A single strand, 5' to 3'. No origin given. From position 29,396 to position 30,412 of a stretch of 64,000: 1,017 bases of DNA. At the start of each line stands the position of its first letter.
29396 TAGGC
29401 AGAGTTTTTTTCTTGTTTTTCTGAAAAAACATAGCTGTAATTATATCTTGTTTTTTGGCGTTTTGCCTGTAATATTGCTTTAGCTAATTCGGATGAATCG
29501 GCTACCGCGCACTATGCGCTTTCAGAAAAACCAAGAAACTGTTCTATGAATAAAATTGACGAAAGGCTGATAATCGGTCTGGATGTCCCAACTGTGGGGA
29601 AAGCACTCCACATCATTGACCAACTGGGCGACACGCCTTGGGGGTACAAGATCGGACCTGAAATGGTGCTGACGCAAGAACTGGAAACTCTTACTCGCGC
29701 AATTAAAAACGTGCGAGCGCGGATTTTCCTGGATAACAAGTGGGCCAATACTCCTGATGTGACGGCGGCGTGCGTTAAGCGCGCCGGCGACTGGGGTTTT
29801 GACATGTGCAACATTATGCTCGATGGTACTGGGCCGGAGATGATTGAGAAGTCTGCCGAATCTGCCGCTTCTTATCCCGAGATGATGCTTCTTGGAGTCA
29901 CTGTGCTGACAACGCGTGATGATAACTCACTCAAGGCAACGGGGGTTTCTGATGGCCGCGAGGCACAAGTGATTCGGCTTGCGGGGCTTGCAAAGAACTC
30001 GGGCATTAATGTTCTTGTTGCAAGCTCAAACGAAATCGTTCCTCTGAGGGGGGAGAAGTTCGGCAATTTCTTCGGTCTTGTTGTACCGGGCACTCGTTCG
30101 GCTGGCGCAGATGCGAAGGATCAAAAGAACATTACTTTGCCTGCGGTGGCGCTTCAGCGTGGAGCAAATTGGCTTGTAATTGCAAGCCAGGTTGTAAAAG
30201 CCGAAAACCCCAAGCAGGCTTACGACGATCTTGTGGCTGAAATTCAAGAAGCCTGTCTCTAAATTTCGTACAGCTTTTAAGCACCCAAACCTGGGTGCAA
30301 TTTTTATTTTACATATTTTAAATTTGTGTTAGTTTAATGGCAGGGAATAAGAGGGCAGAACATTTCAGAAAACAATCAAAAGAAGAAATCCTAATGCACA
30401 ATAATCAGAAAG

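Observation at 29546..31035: GC-rich pyrF-pyrE pair, each with its own terminator: apparently acquired orotate-to-UMP module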

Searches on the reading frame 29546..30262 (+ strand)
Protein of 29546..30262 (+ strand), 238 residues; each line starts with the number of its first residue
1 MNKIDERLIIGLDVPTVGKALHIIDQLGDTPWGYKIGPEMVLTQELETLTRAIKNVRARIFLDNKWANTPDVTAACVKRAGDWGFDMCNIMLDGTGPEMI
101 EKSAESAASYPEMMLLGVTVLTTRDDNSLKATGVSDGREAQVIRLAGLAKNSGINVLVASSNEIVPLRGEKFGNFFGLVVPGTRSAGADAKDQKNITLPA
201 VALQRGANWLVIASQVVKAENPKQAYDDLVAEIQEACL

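Call 3: search_protein_families(library=pfam, proteins=[window:29546-30262:+], max_evalue=0.01)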
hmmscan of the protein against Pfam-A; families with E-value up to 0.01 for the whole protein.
window:29546-30262:+ (238 aa): 1 family
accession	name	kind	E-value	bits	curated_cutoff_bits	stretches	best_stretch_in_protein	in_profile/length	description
PF00215.30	OMPdecase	-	1.4e-31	110.5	27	1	7-227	2-219/221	Orotidine 5'-phosphate decarboxylase / HUMPS family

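Call 4: search_protein_families(library=ncbifam, proteins=[window:29546-30262:+], max_evalue=0.01)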
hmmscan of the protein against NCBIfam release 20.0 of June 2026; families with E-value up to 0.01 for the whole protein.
window:29546-30262:+ (238 aa): 3 families
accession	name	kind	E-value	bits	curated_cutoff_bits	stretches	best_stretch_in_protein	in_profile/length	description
NF001273.0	PRK00230.1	equivalog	3.4e-47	160.8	193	1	4-235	3-231/233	orotidine-5'-phosphate decarboxylase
TIGR01740.1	pyrF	equivalog_domain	5.3e-30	104.7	92.3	1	8-227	1-213/216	orotidine-5'-phosphate decarboxylase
NF010386.0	PRK13813.1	equivalog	4e-24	85.4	208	1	4-235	3-215/216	orotidine 5'-phosphate decarboxylase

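Call 9: find_encoding_contigs(protein=window:29546-30262:+, flank=10000, max_places=10)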
Protein window:29546-30262:+ (238 aa): 1 contig read that carries it; 1 place shown.
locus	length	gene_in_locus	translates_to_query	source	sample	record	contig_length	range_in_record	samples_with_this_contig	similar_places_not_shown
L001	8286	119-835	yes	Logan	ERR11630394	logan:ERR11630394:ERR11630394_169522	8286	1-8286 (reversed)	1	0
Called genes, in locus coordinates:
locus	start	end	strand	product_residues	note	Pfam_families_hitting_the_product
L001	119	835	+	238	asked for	PF00215:OMPdecase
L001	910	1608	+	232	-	PF00156:Pribosyltran (weak)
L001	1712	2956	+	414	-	PF00595:PDZ, PF13180:PDZ_2, PF17820:PDZ_6, PF03572:Peptidase_S41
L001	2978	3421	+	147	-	PF01281:Ribosomal_L9_N, PF03948:Ribosomal_L9_C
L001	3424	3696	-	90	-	PF01016:Ribosomal_L27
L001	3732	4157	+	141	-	-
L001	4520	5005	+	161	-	-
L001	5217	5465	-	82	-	-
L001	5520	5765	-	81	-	-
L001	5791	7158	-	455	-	PF00749:tRNA-synt_1c, PF19269:Anticodon_2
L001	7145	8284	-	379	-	?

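Call 11: find_homologous_proteins(query=window:29546-30262:+, max_evalue=0.00001)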
Query window:29546-30262:+ (238 aa): 228 proteins with E <= 0.00001 among 1403 candidates; the best 120 are listed.
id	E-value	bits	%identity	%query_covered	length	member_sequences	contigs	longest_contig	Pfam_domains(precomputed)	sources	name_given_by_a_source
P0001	1.4e-152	524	100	100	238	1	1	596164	PF00215.31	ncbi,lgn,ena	-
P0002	2.6e-62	228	52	98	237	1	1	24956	PF00215.31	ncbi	-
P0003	9.4e-42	161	41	97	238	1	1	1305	PF00215.31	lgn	-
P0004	5.2e-39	152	40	97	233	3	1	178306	PF00215.31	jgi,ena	-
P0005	2.0e-36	144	42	96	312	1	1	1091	PF00215.31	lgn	-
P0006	6.6e-36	142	41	97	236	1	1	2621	PF00215.31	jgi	jgi:orotidine-5'-phosphate decarboxylase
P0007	8.2e-35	138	39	96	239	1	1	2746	PF00215.31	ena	-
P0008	9.3e-33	132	40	87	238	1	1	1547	PF00215.31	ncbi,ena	-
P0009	1.1e-32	131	39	96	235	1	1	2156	PF00215.31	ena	-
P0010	1.1e-32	131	37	99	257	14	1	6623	PF00215.31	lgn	-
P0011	1.1e-32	131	39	97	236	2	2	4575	PF00215.31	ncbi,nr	ncbi:MAG: orotidine-5'-phosphate decarboxylase [Verrucomicrobiota bacterium]|nr:orotidine-5'-phospha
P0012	9.9e-32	128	39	96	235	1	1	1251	PF00215.31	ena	-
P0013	1.2e-31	128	37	97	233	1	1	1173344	PF00215.31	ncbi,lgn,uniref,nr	ncbi:orotidine-5'-phosphate decarboxylase [Falsochrobactrum sp. TDYN1]|uniref:Orotidine 5'-phosphate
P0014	1.3e-31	128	39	96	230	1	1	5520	PF00215.31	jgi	jgi:orotidine-5'-phosphate decarboxylase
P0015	1.8e-31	127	38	97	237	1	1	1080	PF00215.31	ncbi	-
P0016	1.8e-31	127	38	92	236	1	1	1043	PF00215.31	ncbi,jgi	jgi:orotidine-5'-phosphate decarboxylase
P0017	2.0e-31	127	38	96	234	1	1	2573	PF00215.31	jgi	jgi:orotidine-5'-phosphate decarboxylase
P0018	2.2e-31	127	39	96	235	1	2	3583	PF00215.31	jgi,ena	-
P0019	3.0e-31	127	39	96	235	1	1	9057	PF00215.31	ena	-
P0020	3.0e-31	127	38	96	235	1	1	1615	PF00215.31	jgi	-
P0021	5.0e-31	126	39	97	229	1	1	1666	PF00215.31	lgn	-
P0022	6.4e-31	126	39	96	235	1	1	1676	PF00215.31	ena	-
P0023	6.5e-31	126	39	96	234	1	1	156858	PF00215.31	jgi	jgi:orotidine-5'-phosphate decarboxylase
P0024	8.5e-31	125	36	96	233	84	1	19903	PF00215.31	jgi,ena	-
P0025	8.7e-31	125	39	97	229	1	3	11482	PF00215.31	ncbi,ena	-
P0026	9.4e-31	125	36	98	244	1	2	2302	PF00215.31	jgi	jgi:orotidine-5'-phosphate decarboxylase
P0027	1.2e-30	125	38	97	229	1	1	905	PF00215.31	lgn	-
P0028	1.2e-30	125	38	97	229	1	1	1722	PF00215.31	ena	-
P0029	1.6e-30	124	36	96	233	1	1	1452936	PF00215.31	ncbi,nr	ncbi:orotidine-5'-phosphate decarboxylase [Ochrobactrum sp. CM-21-5]|nr:orotidine-5'-phosphate decar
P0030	1.8e-30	124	39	96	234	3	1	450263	PF00215.31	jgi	jgi:orotidine-5'-phosphate decarboxylase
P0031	2.1e-30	124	35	97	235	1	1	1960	PF00215.31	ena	-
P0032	2.2e-30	124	36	96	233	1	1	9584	PF00215.31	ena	-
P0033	6.8e-30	122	37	96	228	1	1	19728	PF00215.31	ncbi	-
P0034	6.9e-30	122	38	97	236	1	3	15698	PF00215.31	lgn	-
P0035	8.0e-30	122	37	92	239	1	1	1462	PF00215.31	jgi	jgi:orotidine-5'-phosphate decarboxylase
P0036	8.9e-30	122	38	99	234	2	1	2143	PF00215.31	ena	-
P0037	9.0e-30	122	38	99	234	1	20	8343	PF00215.31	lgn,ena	-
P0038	9.2e-30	122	38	99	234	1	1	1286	PF00215.31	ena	-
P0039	1.2e-29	121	36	97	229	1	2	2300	PF00215.31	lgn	-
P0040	1.2e-29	121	38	99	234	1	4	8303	PF00215.31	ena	-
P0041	1.3e-29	121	35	98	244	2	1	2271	PF00215.31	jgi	jgi:orotidine-5'-phosphate decarboxylase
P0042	1.7e-29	121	38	99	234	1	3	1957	PF00215.31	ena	-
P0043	2.3e-29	120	38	99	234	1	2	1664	PF00215.31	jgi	jgi:orotidine-5'-phosphate decarboxylase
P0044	2.4e-29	120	38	99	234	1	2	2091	PF00215.31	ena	-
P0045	2.9e-29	120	36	97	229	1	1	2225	PF00215.31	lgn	-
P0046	3.4e-29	120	39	97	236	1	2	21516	PF00215.31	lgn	-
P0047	3.9e-29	120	38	99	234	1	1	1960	PF00215.31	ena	-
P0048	4.2e-29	120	36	97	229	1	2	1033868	PF00215.31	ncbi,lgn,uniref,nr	ncbi:orotidine-5'-phosphate decarboxylase [Gellertiella hungarica]|uniref:Orotidine 5'-phosphate dec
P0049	4.2e-29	120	37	97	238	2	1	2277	PF00215.31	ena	-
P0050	4.5e-29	119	38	92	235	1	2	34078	PF00215.31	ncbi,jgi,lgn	jgi:orotidine-5'-phosphate decarboxylase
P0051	4.6e-29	119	39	97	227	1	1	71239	PF00215.31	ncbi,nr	ncbi:MAG: orotidine-5'-phosphate decarboxylase [Brucellaceae bacterium]|nr:orotidine-5'-phosphate de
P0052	5.9e-29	119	37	95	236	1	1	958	PF00215.31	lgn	-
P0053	8.3e-29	119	36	94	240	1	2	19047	PF00215.31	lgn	-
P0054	1.1e-28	118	39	96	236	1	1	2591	PF00215.31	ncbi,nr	ncbi:MAG: orotidine-5'-phosphate decarboxylase [Verrucomicrobiota bacterium]|nr:orotidine-5'-phospha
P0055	1.1e-28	118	38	99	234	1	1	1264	PF00215.31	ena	-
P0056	1.6e-28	118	36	97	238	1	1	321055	PF00215.31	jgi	jgi:orotidine-5'-phosphate decarboxylase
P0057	1.7e-28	118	35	97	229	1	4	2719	PF00215.31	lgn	-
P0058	2.5e-28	117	36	97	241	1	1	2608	PF00215.31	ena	-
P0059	3.1e-28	117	36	98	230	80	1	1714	PF00215.31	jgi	-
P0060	3.4e-28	117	34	96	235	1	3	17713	PF00215.31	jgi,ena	jgi:orotidine-5'-phosphate decarboxylase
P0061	4.0e-28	116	38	88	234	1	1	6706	PF00215.31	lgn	-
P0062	4.7e-28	116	35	98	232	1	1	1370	PF00215.31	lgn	-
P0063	8.3e-28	115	35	97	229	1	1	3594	PF00215.31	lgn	-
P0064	9.2e-28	115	35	99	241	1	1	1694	PF00215.31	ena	-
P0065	1.0e-27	115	35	94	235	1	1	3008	PF00215.31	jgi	jgi:orotidine-5'-phosphate decarboxylase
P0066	1.1e-27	115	38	90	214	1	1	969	PF00215.31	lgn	-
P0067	1.1e-27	115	37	99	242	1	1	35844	PF00215.31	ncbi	ncbi:MAG: orotidine-5'-phosphate decarboxylase [Bacteroidota bacterium]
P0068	1.3e-27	115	36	95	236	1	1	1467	PF00215.31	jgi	jgi:orotidine-5'-phosphate decarboxylase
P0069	1.3e-27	115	35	97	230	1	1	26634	PF00215.31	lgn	-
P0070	1.6e-27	114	36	97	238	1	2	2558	PF00215.31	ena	-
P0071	2.0e-27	114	37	97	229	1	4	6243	PF00215.31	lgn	-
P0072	2.1e-27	114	36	97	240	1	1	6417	PF00215.31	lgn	-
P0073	2.1e-27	114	34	92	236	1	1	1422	PF00215.31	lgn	-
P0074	2.3e-27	114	37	95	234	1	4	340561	PF00215.31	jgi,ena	-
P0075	2.4e-27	114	35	95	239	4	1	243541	PF00215.31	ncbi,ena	-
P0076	2.7e-27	114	35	100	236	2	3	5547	PF00215.31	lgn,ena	-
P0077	2.8e-27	114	37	86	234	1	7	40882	PF00215.31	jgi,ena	-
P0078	2.8e-27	114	34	97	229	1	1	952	PF00215.31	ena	-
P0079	2.9e-27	114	37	97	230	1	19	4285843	PF00215.31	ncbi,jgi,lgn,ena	ncbi:orotidine-5'-phosphate decarboxylase [Rhizobium arsenicireducens]|jgi:orotidine-5'-phosphate de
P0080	3.0e-27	114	37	90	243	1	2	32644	PF00215.31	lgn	-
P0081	3.1e-27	114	36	88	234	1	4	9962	PF00215.31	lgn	-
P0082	3.3e-27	113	35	97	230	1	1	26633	PF00215.31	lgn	-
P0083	3.7e-27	113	37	86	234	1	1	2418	PF00215.31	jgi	-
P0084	3.8e-27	113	34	97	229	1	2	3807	PF00215.31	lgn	-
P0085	3.9e-27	113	34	94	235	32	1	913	PF00215.31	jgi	jgi:orotidine-5'-phosphate decarboxylase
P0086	4.1e-27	113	37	97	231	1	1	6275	PF00215.31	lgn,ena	-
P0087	4.2e-27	113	35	97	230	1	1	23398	PF00215.31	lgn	-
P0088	4.7e-27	113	37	86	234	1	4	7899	PF00215.31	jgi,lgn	jgi:orotidine-5'-phosphate decarboxylase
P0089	5.1e-27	113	37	97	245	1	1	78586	PF00215.31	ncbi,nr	ncbi:MAG: orotidine-5'-phosphate decarboxylase [Shinella sp.]|nr:MAG: orotidine-5'-phosphate decarbo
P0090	5.3e-27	113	38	94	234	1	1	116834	PF00215.31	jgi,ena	-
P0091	5.6e-27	113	37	97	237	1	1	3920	PF00215.31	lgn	-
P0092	5.8e-27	113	37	97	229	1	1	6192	PF00215.31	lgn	-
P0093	5.9e-27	113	34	96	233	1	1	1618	PF00215.31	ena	-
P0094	6.0e-27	113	36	95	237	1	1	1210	PF00215.31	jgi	jgi:orotidine-5'-phosphate decarboxylase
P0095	6.3e-27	112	35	97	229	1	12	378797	PF00215.31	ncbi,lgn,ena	-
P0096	6.3e-27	112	36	92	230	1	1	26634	PF00215.31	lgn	-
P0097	6.6e-27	112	37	95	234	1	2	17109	PF00215.31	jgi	jgi:orotidine-5'-phosphate decarboxylase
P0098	8.3e-27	112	37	97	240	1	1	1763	PF00215.31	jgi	jgi:orotidine-5'-phosphate decarboxylase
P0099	8.4e-27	112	37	97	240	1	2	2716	PF00215.31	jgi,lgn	jgi:orotidine-5'-phosphate decarboxylase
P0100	1.2e-26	112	36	97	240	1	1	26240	PF00215.31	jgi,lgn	jgi:orotidine-5'-phosphate decarboxylase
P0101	1.2e-26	112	36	97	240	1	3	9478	PF00215.31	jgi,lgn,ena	jgi:orotidine-5'-phosphate decarboxylase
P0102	1.4e-26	111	38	95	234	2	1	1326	PF00215.31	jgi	jgi:orotidine-5'-phosphate decarboxylase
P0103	1.4e-26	111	35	95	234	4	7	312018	PF00215.31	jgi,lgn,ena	jgi:orotidine-5'-phosphate decarboxylase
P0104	1.6e-26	111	36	97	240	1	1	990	PF00215.31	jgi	jgi:orotidine-5'-phosphate decarboxylase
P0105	1.6e-26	111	36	97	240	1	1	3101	PF00215.31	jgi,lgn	jgi:orotidine-5'-phosphate decarboxylase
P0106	1.8e-26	111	38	92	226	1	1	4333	PF00215.31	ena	-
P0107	1.8e-26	111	36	97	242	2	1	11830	PF00215.31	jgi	-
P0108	2.0e-26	111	34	97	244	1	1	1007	PF00215.31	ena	-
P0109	2.1e-26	111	38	95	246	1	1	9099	PF00215.31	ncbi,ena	-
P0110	2.3e-26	111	36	97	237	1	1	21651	PF00215.31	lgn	-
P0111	2.4e-26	111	36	99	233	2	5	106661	PF00215.31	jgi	jgi:orotidine-5'-phosphate decarboxylase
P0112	2.8e-26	110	37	97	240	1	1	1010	PF00215.31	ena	-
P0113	3.0e-26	110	36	95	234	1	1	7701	PF00215.31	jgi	jgi:orotidine-5'-phosphate decarboxylase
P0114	3.0e-26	110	35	97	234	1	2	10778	PF00215.31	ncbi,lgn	-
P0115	3.0e-26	110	36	95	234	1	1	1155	PF00215.31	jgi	jgi:orotidine-5'-phosphate decarboxylase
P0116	3.3e-26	110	36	97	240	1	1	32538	PF00215.31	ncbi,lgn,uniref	ncbi:orotidine-5'-phosphate decarboxylase [Rhizobium sp. 2YAF20]|uniref:orotidine-5'-phosphate decar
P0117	3.5e-26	110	36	89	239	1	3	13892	PF00215.31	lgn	-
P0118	3.8e-26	110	38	94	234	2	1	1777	PF00215.31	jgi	jgi:orotidine-5'-phosphate decarboxylase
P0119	4.0e-26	110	35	96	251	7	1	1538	PF00215.31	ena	-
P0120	4.6e-26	110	38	94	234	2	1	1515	PF00215.31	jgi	jgi:orotidine-5'-phosphate decarboxylase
